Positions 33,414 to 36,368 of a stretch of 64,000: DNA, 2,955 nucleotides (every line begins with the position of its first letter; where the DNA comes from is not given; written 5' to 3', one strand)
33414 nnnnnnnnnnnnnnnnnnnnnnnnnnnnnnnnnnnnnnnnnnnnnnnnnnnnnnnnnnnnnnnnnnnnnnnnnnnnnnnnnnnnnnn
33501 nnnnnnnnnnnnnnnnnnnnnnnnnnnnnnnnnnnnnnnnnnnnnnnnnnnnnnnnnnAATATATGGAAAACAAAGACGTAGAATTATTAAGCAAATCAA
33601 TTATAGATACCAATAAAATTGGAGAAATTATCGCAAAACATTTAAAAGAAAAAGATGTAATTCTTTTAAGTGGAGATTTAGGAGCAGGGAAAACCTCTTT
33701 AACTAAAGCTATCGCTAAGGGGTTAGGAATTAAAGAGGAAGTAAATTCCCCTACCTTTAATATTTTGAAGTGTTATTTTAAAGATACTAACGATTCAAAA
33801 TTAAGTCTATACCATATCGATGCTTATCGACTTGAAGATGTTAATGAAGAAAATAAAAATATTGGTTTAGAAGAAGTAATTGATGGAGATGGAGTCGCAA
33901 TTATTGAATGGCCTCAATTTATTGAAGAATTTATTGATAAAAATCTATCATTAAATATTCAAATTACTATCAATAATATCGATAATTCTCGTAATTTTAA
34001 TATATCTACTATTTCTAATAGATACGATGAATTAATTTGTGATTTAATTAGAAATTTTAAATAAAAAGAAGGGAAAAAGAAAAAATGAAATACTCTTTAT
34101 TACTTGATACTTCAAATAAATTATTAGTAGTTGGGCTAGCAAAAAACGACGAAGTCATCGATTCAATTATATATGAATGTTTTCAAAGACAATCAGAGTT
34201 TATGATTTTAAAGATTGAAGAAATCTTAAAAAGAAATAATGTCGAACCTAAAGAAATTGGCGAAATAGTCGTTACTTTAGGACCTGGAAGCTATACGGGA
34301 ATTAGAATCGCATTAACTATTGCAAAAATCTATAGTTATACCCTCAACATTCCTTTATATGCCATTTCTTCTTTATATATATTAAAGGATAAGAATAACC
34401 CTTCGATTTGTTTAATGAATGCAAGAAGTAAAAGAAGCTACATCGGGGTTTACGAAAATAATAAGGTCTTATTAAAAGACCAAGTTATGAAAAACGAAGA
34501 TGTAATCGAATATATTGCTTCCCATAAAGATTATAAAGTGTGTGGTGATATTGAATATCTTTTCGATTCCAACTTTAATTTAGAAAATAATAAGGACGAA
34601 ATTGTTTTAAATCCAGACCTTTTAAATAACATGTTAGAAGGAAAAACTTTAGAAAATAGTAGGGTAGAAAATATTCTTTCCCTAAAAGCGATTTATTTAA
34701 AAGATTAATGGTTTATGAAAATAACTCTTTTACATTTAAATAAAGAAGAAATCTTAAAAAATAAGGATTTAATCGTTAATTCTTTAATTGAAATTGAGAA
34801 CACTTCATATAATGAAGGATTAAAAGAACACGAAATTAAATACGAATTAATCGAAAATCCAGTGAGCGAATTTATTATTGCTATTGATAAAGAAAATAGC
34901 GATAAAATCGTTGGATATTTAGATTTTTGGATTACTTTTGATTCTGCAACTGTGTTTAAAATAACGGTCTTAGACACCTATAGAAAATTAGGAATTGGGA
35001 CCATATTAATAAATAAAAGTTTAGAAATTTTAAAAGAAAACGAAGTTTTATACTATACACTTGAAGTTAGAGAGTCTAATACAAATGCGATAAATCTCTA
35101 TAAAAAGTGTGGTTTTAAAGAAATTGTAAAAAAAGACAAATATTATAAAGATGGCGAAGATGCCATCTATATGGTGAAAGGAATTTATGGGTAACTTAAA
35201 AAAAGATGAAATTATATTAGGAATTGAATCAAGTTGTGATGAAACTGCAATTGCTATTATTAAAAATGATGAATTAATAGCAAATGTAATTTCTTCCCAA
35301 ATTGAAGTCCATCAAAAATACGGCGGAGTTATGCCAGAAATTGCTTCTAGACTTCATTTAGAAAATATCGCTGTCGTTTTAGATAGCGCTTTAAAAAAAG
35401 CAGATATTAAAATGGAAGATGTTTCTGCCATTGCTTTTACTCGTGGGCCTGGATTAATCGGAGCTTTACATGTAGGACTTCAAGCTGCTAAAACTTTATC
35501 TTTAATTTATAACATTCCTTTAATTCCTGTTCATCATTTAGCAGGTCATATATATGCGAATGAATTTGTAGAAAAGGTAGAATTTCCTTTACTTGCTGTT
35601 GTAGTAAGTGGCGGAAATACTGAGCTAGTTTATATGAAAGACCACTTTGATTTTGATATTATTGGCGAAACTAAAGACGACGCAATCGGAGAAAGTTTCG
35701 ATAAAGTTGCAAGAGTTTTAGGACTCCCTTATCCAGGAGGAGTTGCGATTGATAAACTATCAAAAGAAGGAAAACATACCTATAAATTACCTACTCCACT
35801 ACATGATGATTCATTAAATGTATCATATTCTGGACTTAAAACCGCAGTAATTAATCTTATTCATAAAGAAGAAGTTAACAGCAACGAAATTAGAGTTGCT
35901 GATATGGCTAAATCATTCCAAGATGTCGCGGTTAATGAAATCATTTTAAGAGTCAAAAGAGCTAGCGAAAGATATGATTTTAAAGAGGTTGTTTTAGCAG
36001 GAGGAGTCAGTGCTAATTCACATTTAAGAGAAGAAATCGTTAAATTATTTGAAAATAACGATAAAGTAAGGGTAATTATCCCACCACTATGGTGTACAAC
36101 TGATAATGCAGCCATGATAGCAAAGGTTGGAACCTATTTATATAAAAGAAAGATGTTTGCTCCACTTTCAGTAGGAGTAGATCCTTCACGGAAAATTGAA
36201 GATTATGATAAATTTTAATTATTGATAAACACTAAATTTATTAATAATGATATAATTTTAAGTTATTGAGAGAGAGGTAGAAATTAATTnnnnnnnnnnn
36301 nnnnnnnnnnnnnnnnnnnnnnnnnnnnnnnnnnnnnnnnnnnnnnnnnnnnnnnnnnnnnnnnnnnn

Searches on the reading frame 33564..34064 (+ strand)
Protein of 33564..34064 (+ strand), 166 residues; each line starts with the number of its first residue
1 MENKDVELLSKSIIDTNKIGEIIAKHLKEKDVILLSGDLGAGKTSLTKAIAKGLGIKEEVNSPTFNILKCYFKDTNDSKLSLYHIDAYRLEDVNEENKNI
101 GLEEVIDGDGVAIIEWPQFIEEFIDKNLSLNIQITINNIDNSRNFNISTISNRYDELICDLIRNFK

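Call 61: search_protein_families(library=pfam, proteins=[window:33564-34064:+])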
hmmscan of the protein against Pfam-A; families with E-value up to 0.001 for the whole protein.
window:33564-34064:+ (166 aa): 2 families
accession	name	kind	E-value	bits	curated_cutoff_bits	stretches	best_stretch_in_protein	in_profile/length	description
PF02367.23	TsaE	-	2.9e-36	124.7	26.6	1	13-138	4-122/128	Threonylcarbamoyl adenosine biosynthesis protein TsaE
PF20720.3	nSTAND3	-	0.00052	20.2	27.2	1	22-54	9-41/155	Novel STAND NTPase 3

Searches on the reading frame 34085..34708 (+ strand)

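Call 61: search_protein_families(library=pfam, proteins=[window:34085-34708:+])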
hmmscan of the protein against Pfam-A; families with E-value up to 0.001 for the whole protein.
window:34085-34708:+ (207 aa): 1 family
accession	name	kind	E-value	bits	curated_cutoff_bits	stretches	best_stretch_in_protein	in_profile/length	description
PF00814.31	TsaD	-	7.6e-18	65.6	24.8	1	40-141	33-148/264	tRNA N6-adenosine threonylcarbamoyltransferase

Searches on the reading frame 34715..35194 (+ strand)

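Call 61: search_protein_families(library=pfam, proteins=[window:34715-35194:+])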
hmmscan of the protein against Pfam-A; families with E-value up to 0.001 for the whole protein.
window:34715-35194:+ (159 aa): 5 families
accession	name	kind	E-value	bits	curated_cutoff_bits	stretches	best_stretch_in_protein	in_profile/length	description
PF00583.31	Acetyltransf_1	-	5.4e-17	62.6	20.7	1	23-134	3-116/116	Acetyltransferase (GNAT) family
PF13508.13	Acetyltransf_7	-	1.1e-12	48.5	27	1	52-136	4-84/84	Acetyltransferase (GNAT) domain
PF13673.13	Acetyltransf_10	-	8.5e-10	39.1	23.6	1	41-154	22-125/128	Acetyltransferase (GNAT) domain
PF08445.16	FR47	-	8.5e-07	29.3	22.1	1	74-139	18-82/86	FR47-like protein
PF13420.13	Acetyltransf_4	-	6.3e-05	23.5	24.3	1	51-152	48-152/155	Acetyltransferase (GNAT) domain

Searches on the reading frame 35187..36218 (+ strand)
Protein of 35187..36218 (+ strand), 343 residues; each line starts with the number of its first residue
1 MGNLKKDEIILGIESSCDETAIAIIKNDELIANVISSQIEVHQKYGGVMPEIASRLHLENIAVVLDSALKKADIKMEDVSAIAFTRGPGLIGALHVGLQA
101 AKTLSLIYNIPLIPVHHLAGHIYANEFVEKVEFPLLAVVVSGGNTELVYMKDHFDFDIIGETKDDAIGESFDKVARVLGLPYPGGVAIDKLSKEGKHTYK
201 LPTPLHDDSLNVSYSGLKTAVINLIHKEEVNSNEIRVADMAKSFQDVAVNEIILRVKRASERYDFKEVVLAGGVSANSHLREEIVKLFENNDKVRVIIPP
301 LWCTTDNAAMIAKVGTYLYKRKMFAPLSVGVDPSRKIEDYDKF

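Call 61: search_protein_families(library=pfam, proteins=[window:35187-36218:+])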
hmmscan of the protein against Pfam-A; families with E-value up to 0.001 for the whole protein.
window:35187-36218:+ (343 aa): 2 families
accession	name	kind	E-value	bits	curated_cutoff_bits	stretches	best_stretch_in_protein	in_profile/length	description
PF00814.31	TsaD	-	5e-92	308.8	24.8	1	29-313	1-264/264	tRNA N6-adenosine threonylcarbamoyltransferase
PF22521.2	HypF_C_2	-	8e-08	32.8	27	1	185-306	120-234/241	Carbamoyltransferase, Kae1-like Domain, second subdomain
